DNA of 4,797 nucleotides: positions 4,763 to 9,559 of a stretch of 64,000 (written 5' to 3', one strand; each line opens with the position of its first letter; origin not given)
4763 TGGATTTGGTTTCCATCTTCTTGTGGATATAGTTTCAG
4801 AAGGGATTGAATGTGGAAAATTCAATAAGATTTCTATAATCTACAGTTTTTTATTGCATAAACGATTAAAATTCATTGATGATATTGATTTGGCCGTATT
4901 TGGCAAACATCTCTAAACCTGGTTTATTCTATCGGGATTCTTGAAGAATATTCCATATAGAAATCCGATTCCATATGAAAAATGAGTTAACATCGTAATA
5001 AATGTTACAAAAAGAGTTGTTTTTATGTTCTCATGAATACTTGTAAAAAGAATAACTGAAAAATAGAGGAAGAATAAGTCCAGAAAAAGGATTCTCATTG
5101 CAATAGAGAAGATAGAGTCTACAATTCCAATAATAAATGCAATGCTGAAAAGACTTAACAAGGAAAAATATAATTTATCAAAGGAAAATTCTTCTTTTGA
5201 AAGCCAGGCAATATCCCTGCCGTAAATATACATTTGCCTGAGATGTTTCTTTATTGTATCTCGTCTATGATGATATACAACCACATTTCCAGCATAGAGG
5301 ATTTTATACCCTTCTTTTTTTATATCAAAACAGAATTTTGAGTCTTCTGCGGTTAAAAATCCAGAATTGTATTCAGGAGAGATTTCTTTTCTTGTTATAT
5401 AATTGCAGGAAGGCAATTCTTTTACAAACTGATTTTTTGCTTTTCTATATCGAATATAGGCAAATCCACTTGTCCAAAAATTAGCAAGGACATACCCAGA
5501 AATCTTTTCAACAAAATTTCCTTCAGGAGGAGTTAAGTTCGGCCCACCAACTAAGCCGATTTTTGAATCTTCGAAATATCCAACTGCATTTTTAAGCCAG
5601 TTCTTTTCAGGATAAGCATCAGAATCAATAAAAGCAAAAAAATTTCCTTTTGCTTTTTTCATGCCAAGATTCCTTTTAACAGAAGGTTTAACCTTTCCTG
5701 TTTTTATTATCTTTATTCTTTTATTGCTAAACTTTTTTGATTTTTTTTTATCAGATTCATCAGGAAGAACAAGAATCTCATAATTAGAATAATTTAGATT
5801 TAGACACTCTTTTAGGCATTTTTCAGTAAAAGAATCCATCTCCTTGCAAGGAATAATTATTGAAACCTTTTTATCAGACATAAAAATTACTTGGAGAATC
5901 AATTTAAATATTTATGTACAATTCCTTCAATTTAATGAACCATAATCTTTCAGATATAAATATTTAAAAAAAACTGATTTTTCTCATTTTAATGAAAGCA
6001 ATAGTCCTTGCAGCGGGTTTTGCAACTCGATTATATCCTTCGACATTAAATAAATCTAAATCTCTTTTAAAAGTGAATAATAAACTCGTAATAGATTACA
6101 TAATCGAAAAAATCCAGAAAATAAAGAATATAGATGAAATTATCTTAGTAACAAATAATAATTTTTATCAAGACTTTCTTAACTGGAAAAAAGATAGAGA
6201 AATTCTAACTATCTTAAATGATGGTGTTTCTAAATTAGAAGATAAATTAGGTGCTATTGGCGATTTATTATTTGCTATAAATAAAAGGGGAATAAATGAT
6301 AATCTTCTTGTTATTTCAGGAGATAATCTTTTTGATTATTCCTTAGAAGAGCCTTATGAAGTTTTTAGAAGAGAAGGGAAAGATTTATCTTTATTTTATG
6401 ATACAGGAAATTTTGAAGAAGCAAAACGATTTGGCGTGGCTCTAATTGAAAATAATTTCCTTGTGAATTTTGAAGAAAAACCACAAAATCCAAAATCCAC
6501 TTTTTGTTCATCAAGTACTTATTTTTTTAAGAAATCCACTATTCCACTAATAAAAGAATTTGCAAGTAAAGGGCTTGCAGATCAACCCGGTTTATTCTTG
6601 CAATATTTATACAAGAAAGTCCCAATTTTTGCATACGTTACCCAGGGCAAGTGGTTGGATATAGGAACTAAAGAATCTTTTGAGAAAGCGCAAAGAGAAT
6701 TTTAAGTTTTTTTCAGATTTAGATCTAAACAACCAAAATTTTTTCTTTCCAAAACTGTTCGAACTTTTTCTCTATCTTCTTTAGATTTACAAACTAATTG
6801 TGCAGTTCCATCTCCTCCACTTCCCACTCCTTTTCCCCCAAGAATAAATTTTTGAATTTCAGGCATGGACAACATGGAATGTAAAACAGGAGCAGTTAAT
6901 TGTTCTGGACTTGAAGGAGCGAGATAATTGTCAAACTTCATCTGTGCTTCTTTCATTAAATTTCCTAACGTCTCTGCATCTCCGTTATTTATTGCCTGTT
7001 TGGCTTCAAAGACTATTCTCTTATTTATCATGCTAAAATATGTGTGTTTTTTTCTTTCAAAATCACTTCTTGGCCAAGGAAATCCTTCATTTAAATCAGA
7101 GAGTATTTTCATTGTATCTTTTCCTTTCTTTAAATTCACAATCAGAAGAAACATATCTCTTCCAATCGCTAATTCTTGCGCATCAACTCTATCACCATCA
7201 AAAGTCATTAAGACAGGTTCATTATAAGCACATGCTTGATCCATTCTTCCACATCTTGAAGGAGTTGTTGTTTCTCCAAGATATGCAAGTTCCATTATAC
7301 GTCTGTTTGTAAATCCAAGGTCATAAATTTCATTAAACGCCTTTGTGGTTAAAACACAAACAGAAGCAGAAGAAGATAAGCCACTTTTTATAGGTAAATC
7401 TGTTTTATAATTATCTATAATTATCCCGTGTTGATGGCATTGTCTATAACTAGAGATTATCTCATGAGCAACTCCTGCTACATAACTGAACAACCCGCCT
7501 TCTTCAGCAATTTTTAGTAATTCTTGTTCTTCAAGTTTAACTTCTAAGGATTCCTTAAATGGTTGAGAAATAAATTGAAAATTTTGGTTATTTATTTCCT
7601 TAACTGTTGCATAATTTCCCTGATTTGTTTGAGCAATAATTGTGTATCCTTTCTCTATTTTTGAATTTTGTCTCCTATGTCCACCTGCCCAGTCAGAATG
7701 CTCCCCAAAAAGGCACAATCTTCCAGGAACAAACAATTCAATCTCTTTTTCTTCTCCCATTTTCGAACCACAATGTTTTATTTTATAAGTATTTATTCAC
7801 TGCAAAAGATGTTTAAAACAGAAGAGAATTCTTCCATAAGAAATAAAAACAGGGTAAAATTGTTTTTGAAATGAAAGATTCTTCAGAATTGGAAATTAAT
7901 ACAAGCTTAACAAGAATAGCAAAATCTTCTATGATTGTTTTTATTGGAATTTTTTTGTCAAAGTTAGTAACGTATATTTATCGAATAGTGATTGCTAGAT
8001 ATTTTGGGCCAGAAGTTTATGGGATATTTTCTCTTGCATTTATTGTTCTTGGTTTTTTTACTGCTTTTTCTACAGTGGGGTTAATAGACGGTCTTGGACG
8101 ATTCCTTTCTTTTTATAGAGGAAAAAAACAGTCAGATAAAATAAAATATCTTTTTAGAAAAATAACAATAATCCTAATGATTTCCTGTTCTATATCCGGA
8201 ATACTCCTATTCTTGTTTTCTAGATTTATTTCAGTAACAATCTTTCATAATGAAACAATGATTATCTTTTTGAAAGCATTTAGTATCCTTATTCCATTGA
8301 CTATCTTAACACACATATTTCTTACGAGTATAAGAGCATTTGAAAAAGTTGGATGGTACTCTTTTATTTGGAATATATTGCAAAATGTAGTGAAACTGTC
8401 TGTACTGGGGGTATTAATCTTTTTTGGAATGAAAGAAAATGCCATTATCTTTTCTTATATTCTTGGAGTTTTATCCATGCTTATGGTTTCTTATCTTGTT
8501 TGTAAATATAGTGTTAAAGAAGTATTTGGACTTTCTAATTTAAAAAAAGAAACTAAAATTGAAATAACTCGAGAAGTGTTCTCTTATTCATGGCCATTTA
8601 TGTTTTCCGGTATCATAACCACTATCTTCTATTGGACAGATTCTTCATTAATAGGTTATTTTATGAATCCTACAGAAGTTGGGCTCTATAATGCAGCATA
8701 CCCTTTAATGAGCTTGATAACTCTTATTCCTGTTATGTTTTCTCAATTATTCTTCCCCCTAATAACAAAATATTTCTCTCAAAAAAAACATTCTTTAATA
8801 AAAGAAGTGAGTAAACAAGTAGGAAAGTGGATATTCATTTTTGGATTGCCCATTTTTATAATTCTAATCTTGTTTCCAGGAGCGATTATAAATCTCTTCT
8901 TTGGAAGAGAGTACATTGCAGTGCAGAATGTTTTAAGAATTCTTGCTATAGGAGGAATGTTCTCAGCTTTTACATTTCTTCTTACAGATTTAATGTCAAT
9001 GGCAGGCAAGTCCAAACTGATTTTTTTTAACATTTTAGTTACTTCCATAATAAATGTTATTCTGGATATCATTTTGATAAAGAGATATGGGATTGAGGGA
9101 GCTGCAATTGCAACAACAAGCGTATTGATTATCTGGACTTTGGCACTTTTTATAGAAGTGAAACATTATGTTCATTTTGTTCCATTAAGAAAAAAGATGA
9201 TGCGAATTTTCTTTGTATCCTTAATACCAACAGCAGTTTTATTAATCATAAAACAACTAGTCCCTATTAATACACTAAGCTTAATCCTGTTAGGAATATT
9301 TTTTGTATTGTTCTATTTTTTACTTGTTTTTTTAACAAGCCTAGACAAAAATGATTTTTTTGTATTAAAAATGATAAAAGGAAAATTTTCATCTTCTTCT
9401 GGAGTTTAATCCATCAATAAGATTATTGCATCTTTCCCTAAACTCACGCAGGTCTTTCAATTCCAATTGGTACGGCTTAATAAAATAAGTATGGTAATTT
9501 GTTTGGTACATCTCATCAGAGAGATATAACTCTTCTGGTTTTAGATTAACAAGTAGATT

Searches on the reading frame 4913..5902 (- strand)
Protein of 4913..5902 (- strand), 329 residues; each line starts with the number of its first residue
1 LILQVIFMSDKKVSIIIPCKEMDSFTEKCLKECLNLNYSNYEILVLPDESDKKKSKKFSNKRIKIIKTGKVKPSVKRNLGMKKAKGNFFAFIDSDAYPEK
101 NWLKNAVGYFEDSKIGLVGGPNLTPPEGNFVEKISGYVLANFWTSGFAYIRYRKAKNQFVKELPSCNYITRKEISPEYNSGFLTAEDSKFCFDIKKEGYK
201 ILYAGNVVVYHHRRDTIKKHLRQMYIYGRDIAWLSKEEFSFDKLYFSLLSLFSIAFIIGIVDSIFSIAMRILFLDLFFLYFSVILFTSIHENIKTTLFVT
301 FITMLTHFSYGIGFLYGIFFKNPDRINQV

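Call 23: search_protein_families(library=pfam, proteins=[window:4913-5902:-], max_evalue=0.0001)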
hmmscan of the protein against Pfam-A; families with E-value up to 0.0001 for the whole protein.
window:4913-5902:- (329 aa): 3 families
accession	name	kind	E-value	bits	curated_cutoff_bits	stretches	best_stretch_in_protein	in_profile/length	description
PF00535.33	Glycos_transf_2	-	1.5e-18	67.7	23.3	1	14-170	1-159/168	Glycosyl transferase family 2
PF13641.12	Glyco_tranf_2_3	-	4.8e-13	50.1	27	1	13-224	3-224/230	Glycosyltransferase like family 2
PF13632.12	Glyco_trans_2_3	-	1.3e-09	38.6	27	1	90-274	3-183/198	Glycosyl transferase family group 2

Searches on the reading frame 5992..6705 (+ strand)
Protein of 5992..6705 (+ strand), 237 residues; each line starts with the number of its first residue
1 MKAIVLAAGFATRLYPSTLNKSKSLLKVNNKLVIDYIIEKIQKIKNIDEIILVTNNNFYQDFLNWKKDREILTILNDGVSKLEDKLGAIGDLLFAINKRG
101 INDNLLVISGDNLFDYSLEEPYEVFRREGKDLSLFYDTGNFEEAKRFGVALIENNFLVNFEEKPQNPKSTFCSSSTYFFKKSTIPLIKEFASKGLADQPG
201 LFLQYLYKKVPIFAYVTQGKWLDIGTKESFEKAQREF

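Call 23: search_protein_families(library=pfam, proteins=[window:5992-6705:+], max_evalue=0.0001)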
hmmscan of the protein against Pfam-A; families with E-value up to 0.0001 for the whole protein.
window:5992-6705:+ (237 aa): 2 families
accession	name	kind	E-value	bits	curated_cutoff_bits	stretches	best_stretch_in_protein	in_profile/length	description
PF00483.29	NTP_transferase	-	2e-29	103.4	21.2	1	2-235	1-240/245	Nucleotidyl transferase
PF12804.13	NTP_transf_3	-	2.6e-07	31.4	27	1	3-114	1-98/160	MobA-like NTP transferase domain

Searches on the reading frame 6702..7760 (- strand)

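Call 23: search_protein_families(library=pfam, proteins=[window:6702-7760:-], max_evalue=0.0001)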
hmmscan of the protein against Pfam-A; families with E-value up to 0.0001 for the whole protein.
window:6702-7760:- (352 aa): 1 family
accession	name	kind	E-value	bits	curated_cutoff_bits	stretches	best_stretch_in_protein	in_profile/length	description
PF00288.32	GHMP_kinases_N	-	4.9e-13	49.6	22.3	1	94-179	3-84/87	GHMP kinases N terminal domain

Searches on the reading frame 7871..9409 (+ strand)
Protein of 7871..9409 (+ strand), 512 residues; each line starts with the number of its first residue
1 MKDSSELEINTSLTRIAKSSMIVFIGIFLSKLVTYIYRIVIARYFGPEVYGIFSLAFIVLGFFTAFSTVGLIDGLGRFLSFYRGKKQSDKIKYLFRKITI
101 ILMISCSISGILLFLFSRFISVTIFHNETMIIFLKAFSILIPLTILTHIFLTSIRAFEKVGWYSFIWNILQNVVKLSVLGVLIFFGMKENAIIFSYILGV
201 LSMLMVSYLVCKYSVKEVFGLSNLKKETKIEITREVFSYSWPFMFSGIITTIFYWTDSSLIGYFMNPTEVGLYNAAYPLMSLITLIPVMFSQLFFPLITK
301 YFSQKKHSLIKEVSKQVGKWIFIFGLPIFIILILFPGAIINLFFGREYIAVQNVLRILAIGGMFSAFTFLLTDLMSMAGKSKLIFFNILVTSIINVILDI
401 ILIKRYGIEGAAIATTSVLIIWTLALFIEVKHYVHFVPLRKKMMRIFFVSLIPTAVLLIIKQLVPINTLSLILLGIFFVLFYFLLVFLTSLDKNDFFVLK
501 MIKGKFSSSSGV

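Call 23: search_protein_families(library=pfam, proteins=[window:7871-9409:+], max_evalue=0.0001)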
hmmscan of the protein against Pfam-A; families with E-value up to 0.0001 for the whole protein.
window:7871-9409:+ (512 aa): 3 families
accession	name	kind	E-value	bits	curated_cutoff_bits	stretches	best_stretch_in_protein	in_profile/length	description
PF01943.22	Polysacc_synt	-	9.5e-26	91.3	28.2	1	17-301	2-273/274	Polysaccharide biosynthesis protein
PF13440.11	Polysacc_synt_3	-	4.5e-20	72.5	23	1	40-350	1-290/293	Polysaccharide biosynthesis protein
PF01554.23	MatE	-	5.4e-10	39.6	24.9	1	242-401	1-161/161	MatE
